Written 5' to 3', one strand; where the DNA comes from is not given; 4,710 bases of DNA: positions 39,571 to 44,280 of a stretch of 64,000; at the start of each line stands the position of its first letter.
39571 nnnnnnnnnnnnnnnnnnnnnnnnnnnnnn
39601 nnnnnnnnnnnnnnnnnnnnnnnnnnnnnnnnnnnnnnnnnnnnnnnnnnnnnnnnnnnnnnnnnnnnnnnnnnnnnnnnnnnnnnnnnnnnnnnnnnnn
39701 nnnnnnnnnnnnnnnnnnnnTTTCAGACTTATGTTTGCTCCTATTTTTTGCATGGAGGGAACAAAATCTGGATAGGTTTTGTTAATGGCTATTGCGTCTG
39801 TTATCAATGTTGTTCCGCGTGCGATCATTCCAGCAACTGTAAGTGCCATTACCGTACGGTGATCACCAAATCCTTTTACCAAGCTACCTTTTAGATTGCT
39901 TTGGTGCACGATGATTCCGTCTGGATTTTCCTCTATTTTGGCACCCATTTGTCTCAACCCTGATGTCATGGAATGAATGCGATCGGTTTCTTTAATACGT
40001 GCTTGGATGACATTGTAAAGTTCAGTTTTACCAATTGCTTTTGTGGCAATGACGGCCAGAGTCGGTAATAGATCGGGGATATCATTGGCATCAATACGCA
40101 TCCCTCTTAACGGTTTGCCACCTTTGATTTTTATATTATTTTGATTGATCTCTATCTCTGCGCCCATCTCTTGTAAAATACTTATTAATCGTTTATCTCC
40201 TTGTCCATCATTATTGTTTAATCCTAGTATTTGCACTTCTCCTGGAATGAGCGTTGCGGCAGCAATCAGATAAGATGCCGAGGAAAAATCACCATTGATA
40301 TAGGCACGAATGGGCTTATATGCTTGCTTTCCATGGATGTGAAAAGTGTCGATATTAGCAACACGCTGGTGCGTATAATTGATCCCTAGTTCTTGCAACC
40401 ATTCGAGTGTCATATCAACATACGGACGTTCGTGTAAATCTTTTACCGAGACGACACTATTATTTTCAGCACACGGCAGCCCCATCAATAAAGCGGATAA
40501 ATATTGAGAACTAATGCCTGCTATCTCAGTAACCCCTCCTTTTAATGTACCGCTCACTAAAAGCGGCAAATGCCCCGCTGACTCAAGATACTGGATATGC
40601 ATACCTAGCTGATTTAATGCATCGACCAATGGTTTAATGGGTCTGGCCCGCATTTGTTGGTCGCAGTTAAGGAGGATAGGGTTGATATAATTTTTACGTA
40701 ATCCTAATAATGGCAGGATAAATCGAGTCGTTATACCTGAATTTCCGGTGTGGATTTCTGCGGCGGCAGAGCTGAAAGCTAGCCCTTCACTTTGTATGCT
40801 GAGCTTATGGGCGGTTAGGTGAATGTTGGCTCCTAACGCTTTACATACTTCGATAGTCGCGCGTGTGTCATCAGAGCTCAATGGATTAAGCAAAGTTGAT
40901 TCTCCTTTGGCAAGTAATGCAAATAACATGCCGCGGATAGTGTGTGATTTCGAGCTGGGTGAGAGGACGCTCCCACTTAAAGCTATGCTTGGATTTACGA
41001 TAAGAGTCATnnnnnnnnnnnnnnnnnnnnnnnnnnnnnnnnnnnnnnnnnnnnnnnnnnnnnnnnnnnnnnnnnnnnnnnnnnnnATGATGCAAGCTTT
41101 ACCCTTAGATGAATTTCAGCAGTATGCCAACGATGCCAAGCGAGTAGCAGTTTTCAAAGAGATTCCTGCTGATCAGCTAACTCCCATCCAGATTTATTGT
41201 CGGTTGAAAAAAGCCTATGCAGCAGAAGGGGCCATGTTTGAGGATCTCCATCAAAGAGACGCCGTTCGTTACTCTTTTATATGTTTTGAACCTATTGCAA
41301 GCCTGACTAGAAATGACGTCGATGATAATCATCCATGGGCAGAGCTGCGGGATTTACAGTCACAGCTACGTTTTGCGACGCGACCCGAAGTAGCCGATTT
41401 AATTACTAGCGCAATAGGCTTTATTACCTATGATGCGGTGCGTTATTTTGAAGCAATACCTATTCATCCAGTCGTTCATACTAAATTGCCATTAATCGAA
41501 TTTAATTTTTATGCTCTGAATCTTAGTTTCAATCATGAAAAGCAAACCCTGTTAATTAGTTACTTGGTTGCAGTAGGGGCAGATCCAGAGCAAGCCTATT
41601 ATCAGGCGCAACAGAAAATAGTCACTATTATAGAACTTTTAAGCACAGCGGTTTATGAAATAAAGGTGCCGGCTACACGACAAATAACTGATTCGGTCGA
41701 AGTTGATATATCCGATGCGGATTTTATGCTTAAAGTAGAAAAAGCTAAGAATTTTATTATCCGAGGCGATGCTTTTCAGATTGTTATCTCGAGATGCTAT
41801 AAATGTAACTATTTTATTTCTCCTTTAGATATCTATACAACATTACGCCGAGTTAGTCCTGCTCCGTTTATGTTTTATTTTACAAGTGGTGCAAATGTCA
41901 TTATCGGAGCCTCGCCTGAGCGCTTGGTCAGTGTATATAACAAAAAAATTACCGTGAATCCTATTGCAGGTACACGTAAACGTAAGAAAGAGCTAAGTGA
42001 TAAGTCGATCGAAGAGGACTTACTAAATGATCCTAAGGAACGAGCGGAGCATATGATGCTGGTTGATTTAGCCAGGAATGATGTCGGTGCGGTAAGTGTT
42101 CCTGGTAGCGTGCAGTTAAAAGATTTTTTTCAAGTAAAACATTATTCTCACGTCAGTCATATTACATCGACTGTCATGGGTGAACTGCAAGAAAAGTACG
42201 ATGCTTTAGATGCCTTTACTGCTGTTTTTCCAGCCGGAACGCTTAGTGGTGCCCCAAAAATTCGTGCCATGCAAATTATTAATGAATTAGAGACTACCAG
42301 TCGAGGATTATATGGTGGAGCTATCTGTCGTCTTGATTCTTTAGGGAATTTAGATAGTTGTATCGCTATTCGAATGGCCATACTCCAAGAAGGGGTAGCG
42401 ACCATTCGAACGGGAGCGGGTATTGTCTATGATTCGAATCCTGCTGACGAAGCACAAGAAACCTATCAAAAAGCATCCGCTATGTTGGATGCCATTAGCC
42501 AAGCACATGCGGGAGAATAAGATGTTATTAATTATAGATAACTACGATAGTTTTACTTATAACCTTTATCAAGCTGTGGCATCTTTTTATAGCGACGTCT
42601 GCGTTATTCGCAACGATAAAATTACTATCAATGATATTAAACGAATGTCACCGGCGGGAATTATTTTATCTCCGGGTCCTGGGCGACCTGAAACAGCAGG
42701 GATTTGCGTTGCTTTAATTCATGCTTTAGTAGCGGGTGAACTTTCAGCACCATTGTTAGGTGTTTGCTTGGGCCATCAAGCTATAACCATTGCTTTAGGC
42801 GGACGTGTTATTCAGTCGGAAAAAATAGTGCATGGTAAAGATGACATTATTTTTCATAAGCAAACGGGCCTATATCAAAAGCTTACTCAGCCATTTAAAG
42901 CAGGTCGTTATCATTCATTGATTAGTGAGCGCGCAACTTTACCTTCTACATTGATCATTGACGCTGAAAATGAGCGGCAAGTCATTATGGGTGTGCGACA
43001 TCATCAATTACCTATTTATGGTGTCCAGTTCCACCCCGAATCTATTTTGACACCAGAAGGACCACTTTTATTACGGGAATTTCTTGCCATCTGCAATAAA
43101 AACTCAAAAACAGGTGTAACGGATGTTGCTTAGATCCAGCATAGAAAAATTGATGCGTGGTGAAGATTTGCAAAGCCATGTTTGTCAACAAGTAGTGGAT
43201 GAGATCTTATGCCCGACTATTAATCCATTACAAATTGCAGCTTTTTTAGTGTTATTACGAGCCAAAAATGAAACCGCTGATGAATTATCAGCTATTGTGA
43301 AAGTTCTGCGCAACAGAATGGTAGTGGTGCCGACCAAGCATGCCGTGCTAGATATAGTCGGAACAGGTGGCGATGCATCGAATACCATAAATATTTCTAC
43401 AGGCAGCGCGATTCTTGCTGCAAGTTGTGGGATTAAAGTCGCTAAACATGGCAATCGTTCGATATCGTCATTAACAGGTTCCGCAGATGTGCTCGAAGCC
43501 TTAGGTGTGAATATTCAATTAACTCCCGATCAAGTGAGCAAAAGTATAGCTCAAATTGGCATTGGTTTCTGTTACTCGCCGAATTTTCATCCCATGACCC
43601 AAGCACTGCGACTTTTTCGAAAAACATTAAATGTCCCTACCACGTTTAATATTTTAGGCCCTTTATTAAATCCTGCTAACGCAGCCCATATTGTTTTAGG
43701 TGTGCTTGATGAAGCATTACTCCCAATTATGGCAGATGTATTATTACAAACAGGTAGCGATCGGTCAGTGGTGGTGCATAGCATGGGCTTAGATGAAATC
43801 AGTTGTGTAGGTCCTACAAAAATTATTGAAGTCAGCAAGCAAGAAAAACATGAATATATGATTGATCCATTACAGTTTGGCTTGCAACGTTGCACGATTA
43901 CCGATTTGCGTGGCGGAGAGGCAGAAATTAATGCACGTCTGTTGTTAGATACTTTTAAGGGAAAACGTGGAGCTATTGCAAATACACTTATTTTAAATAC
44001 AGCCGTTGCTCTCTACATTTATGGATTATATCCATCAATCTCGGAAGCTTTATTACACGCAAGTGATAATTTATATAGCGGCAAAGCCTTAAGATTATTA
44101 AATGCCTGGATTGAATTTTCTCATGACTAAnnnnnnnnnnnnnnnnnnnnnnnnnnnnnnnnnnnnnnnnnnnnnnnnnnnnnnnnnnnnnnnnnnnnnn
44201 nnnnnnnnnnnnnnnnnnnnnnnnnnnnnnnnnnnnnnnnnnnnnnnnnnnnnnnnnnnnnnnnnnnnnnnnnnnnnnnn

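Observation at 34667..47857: Complete chorismate-to-tryptophan supercluster: six aro genes covering all seven shikimate steps, including an aroA-aroK fusion, divergent from trpEGDCFBA and followed by trpR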

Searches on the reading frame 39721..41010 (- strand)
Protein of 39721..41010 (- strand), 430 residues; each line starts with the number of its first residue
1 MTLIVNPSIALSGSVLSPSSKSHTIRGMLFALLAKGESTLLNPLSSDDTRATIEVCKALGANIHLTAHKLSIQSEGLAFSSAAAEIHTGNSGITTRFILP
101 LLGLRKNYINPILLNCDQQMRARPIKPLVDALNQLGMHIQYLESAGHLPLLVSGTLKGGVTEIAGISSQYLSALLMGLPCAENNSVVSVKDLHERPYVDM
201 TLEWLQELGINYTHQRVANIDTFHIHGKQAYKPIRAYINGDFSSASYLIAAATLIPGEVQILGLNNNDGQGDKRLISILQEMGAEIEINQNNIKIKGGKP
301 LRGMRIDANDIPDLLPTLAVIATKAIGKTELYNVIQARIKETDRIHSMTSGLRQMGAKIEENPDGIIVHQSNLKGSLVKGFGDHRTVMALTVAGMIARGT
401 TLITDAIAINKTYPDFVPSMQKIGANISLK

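Call 61: search_solved_structures(query=window:39721-41010:-, max_evalue=1e-64, show_alignments=5)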
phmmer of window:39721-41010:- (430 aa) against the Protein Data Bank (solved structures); distinct sequences matched with E-value up to 1e-64: 11.
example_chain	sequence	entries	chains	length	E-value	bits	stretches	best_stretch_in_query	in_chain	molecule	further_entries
7tm4_A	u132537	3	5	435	1.5e-68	234.9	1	3-423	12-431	3-phosphoshikimate 1-carboxyvinyltransferase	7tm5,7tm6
3fk0_A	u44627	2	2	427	9.1e-67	229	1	3-423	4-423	3-phosphoshikimate 1-carboxyvinyltransferase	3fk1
3fjx_A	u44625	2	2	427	1.5e-66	228.3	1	3-423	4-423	3-phosphoshikimate 1-carboxyvinyltransferase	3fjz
3nvs_A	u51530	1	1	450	2.2e-66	227.8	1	3-419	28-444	3-phosphoshikimate 1-carboxyvinyltransferase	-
2qfq_A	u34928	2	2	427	2.4e-66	227.7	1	3-423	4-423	3-phosphoshikimate 1-carboxyvinyltransferase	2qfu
2qfs_A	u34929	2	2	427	4.5e-66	226.8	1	3-423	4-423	3-phosphoshikimate 1-carboxyvinyltransferase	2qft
1g6s_A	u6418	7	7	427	7.1e-66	226.1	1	3-423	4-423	EPSP SYNTHASE | 3-phosphoshikimate 1-carboxyvinyltransferase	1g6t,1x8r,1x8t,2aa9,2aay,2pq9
1eps_A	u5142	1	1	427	1.3e-65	225.2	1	3-423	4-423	5-ENOL-PYRUVYL-3-PHOSPHATE SYNTHASE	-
5xwb_A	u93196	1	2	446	3.3e-65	223.9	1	3-422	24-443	3-phosphoshikimate 1-carboxyvinyltransferase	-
1mi4_A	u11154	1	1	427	4.6e-65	223.4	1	3-423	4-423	5-enolpyruvylshikimate-3-phosphate synthase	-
1q36_A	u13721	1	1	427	9.3e-65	222.4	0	3-423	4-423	3-phosphoshikimate 1-carboxyvinyltransferase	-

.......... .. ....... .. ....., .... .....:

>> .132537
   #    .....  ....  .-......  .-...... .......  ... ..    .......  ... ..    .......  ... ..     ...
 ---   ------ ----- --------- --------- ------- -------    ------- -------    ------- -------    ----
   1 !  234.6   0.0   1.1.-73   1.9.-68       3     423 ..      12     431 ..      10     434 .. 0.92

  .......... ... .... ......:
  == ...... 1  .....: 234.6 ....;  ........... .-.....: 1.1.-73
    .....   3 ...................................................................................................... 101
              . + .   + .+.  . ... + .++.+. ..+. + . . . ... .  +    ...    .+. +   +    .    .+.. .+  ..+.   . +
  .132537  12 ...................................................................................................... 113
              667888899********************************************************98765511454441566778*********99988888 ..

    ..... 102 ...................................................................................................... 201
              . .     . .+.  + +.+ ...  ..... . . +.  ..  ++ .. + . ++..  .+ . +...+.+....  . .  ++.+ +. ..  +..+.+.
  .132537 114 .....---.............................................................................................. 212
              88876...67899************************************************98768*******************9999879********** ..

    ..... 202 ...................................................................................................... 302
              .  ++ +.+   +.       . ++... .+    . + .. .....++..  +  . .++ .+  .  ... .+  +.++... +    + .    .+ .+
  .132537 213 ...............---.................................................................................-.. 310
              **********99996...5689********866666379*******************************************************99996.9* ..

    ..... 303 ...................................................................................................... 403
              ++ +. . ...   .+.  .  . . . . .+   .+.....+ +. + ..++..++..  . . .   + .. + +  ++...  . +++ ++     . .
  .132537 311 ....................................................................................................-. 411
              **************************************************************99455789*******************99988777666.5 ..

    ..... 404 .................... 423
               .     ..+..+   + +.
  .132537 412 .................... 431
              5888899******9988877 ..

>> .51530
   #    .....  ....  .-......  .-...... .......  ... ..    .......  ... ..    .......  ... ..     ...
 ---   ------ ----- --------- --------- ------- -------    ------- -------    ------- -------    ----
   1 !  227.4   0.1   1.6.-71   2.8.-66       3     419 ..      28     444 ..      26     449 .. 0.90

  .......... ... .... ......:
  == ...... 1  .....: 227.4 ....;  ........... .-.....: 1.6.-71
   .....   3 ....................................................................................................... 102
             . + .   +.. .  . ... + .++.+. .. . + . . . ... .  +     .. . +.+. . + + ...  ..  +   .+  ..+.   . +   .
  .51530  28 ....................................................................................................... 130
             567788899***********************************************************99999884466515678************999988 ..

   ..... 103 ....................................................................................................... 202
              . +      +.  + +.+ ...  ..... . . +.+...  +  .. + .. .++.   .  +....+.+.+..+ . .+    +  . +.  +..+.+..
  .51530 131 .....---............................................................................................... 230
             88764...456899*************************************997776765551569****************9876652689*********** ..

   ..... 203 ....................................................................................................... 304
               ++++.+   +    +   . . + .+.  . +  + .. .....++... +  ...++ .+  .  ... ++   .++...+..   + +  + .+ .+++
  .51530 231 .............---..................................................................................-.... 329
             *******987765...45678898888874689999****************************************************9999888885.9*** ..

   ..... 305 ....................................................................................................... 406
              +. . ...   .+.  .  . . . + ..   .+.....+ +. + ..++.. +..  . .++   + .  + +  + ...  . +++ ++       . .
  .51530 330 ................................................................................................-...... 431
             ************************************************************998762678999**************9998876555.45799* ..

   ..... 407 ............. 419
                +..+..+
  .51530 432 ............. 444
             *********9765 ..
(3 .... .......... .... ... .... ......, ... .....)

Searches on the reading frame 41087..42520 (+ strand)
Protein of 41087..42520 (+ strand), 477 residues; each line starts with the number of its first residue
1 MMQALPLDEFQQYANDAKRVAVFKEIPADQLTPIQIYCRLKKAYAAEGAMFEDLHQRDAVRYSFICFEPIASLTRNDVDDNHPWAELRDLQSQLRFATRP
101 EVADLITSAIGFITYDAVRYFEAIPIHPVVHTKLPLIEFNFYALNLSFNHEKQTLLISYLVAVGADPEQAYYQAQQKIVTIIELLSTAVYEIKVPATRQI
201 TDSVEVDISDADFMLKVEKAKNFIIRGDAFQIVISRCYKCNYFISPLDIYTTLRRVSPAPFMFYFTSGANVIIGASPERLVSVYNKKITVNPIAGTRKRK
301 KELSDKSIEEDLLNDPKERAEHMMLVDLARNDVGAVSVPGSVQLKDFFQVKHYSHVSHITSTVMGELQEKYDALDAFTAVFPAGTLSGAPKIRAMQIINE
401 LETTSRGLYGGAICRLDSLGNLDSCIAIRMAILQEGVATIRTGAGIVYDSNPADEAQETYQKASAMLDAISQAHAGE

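Call 4: search_protein_families(library=ncbifam, proteins=[window:41087-42520:+])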
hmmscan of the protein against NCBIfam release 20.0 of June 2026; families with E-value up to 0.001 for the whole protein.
window:41087-42520:+ (477 aa): 26 families (the best 25 are shown)
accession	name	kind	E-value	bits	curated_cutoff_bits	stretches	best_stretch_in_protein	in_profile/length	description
TIGR00564.1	trpE_most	equivalog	6.4e-129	430.9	517.7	1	28-470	1-454/455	anthranilate synthase component I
TIGR01820.1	TrpE-arch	equivalog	2.1e-119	399.8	512.05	1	83-470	73-448/449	anthranilate synthase component I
NF010086.0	PRK13571.1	equivalog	3.4e-116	388.8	693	1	7-474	11-501/510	anthranilate synthase component I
NF010079.0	PRK13564.1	equivalog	8.6e-103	344.9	471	1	86-475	126-516/521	anthranilate synthase component 1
NF010087.0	PRK13572.1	equivalog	1.7e-97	326.9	580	1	29-471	7-432/435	anthranilate synthase component I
TIGR01824.1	PabB-clade2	equivalog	7.4e-89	298.5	408.55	1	109-465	3-354/355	aminodeoxychorismate synthase, component I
NF006563.0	PRK09070.1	equivalog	2.4e-86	290.1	514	1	183-472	153-446/447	aminodeoxychorismate synthase component I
NF010089.0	PRK13574.1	equivalog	2.5e-85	287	527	2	208-470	155-418/421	anthranilate synthase component I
TIGR00565.1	trpE_proteo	equivalog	5.8e-85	286.1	494.65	1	86-474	110-497/498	anthranilate synthase component I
NF004610.0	PRK05940.1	equivalog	5.7e-76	256.1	568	1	105-473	100-462/467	anthranilate synthase component I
TIGR00553.1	pabB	equivalog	2e-73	247.4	328.4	1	186-464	48-327/329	aminodeoxychorismate synthase component I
NF010082.0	PRK13567.1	equivalog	1e-69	235.5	576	1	106-468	98-465/468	anthranilate synthase component I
NF010081.0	PRK13566.1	equivalog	2.7e-64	217.7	645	1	197-474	232-511/729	anthranilate synthase component I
NF005009.0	PRK06404.1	equivalog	3.3e-63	214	422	1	181-466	75-350/351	anthranilate synthase component I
TIGR01815.1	TrpE-clade3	equivalog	7.9e-60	202.6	739.15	1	199-475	222-500/717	anthranilate synthase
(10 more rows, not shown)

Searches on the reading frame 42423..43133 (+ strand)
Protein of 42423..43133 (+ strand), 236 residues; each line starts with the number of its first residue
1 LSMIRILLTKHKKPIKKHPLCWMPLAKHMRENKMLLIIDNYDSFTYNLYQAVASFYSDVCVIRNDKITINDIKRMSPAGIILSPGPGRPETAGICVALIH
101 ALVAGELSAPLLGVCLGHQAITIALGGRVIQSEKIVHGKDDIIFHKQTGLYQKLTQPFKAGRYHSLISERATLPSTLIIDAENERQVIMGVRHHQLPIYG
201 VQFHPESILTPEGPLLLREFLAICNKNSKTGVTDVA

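Call 4: search_protein_families(library=ncbifam, proteins=[window:42423-43133:+])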
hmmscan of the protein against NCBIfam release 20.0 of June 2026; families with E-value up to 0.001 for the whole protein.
window:42423-43133:+ (236 aa): 23 families
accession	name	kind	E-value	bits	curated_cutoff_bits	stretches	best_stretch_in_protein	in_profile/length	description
NF011201.0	PRK14607.1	equivalog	2.8e-75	254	670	1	34-225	1-190/534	bifunctional anthranilate synthase component II/anthranilate phosphoribosyltransferase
NF005849.0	PRK07765.1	equivalog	1.1e-63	214.5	308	1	35-230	3-198/219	aminodeoxychorismate/anthranilate synthase component II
NF005799.0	PRK07649.1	equivalog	5.8e-62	208.7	327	1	34-227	1-191/195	aminodeoxychorismate/anthranilate synthase component II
NF005271.0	PRK06774.1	equivalog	3.4e-60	202.7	340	1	34-222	1-190/191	aminodeoxychorismate synthase component II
TIGR00566.1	trpG_papA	subfamily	8e-60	201.9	121.05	1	34-221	1-190/192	glutamine amidotransferase of anthranilate synthase or aminodeoxychorismate synthase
NF005946.0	PRK08007.1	equivalog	1.8e-58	197.1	332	1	34-221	1-185/187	aminodeoxychorismate synthase component 2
NF006462.0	PRK08857.1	equivalog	1.6e-56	191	345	1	34-222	1-191/193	aminodeoxychorismate/anthranilate synthase component II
NF041322.1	Anth_synII_Halo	equivalog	5.1e-46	156.7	320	1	37-222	1-188/190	anthranilate synthase component II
NF010081.0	PRK13566.1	equivalog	1.8e-43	148.8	645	1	21-221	521-717/729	anthranilate synthase component I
NF007073.0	PRK09522.1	equivalog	1.3e-40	139.8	738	1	35-227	4-193/531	bifunctional anthranilate synthase glutamate amidotransferase component TrpG/anthranilate phosphoribosyltransferase TrpD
NF005367.0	PRK06895.1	equivalog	1.2e-38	132.9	265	1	33-223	2-188/190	anthranilate synthase component II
TIGR01815.1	TrpE-clade3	equivalog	1.4e-38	132.4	739.15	1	26-235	510-716/717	anthranilate synthase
TIGR01823.1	PabB-fungal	equivalog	1.9e-34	119.1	442.55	1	32-232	5-213/742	aminodeoxychorismate synthase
NF004169.0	PRK05637.1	equivalog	7.1e-31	107.4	332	1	35-219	5-201/210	anthranilate synthase component II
NF001975.0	PRK00758.1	equivalog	5.1e-29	101.2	198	1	34-226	3-184/185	GMP synthase subunit A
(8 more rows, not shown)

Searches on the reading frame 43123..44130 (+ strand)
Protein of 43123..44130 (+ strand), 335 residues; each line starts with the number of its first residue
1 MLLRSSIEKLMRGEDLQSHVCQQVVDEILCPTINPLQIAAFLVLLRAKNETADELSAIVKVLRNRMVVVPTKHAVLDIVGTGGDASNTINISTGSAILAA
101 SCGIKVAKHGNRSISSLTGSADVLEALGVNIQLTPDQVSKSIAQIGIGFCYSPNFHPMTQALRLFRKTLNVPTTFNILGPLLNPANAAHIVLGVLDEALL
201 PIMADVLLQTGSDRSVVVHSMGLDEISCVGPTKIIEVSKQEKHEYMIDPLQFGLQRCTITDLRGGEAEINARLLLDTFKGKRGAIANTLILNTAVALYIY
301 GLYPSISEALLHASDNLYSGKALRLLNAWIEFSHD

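Call 4: search_protein_families(library=ncbifam, proteins=[window:43123-44130:+])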
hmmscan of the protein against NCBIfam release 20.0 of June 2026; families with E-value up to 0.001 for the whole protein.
window:43123-44130:+ (335 aa): 11 families
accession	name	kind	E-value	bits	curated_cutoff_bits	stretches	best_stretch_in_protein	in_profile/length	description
TIGR01245.1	trpD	equivalog_domain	4.9e-110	367.9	199.05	1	7-331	1-329/330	anthranilate phosphoribosyltransferase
NF011201.0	PRK14607.1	equivalog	4.7e-96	322.6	670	1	3-334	195-529/534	bifunctional anthranilate synthase component II/anthranilate phosphoribosyltransferase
NF007073.0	PRK09522.1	equivalog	1.7e-59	202.1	738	1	3-301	200-500/531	bifunctional anthranilate synthase glutamate amidotransferase component TrpG/anthranilate phosphoribosyltransferase TrpD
NF006564.0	PRK09071.1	equivalog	2.9e-23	82.4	257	1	15-313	29-322/335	glycosyl transferase family protein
NF005635.0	PRK07394.1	equivalog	6.3e-22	78.3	287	1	18-331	24-342/348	hypothetical protein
TIGR03327.1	AMP_phos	equivalog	2.9e-13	49.2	535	1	6-146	90-228/500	AMP phosphorylase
TIGR02645.1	ARCH_P_rylase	hypoth_equivalog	9.4e-12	44.1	434.6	1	6-146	89-227/493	putative thymidine phosphorylase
NF003338.0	PRK04350.1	subfamily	1.1e-11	43.8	434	1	5-146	94-233/502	thymidine phosphorylase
NF006005.0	PRK08136.1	equivalog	2.2e-11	43.6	185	1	14-189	18-196/314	DNA-binding protein YbiB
TIGR02644.1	Y_phosphoryl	subfamily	4.5e-07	29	409.05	1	7-150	5-149/417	pyrimidine-nucleoside phosphorylase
NF004490.0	PRK05820.1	equivalog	1.8e-06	26.9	269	1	5-148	7-151/439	thymidine phosphorylase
